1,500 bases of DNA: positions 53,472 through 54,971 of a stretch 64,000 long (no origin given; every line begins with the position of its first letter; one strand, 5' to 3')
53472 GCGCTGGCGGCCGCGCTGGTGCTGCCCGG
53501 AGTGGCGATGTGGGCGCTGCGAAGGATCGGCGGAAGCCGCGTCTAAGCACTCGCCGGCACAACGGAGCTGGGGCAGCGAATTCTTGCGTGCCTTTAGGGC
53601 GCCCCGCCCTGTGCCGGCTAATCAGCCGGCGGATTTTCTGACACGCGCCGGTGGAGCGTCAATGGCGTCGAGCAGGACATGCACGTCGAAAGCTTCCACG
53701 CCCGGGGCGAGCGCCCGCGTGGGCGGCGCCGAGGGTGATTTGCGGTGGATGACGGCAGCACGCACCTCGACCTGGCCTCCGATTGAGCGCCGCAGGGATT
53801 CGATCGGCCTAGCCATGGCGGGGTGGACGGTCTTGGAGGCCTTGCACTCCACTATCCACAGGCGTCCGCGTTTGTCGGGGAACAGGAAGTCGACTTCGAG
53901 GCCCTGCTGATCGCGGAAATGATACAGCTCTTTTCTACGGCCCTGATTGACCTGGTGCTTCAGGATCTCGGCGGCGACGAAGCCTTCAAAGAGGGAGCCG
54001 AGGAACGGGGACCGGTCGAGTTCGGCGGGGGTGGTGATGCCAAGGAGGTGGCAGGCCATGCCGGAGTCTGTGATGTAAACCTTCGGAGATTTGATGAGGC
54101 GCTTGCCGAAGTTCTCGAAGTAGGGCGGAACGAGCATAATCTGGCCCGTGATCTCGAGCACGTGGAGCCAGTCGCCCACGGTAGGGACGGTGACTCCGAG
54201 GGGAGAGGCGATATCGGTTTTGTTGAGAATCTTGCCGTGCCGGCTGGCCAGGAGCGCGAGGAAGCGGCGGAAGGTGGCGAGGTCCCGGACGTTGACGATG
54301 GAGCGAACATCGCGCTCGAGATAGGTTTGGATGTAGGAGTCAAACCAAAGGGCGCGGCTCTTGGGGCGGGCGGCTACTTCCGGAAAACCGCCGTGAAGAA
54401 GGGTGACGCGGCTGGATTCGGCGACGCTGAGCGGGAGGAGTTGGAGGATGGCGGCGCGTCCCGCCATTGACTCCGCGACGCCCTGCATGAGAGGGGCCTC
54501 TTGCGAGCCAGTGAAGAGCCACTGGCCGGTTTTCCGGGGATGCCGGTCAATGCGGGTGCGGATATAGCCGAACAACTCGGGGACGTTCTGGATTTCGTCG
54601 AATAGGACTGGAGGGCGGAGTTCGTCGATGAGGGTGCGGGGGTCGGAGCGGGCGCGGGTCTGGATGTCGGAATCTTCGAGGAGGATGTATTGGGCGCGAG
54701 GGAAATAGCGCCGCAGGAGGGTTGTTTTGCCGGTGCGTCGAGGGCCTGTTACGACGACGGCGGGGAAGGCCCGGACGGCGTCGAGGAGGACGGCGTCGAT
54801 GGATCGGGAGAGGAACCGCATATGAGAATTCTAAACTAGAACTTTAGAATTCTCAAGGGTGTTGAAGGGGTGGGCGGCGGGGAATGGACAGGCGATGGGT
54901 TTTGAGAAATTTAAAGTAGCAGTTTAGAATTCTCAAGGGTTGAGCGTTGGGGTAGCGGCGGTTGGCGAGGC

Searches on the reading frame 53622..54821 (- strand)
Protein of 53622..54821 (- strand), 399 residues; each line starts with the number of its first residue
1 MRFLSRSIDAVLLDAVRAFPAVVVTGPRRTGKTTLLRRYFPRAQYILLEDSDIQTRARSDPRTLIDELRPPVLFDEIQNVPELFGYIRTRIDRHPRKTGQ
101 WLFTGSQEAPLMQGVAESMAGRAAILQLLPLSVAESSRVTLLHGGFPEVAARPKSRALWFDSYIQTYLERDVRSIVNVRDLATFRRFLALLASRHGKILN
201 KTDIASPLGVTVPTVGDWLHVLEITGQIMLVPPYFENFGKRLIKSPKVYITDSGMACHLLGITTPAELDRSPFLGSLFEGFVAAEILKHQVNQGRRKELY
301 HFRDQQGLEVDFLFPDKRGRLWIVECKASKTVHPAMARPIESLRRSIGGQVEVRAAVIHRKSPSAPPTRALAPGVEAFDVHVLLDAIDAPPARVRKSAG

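Call 58: search_protein_families(library=padloc, proteins=[window:53622-54821:-], max_evalue=0.001)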
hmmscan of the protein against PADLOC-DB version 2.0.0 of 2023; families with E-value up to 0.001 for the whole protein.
window:53622-54821:- (399 aa): 9 families
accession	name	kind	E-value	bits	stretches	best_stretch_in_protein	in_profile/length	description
PDLC04790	PDC-S01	-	8.1e-102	339.1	2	141-362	178-400/422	-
PDLC04789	PDC-S01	-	6.3e-46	155.1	1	4-332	2-344/375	-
PDLC04787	PDC-S01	-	2.4e-25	87.3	1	21-323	29-353/412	-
PDLC04791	PDC-S01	-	3.5e-21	73.3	1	22-331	22-354/395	-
PDLC04786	PDC-S01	-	6.5e-11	39.6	1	244-333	304-391/439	-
PDLC04792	PDC-S01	-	2.6e-10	37.5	1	247-337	306-395/452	-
PDLC04788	PDC-S01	-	1.2e-06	25.7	1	240-332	291-386/448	-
PDLC01968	CARF_PDDEXK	-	2.1e-06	25.1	1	271-364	238-325/361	-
PDLC01902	Can1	-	1.3e-05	22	1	305-368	508-567/598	-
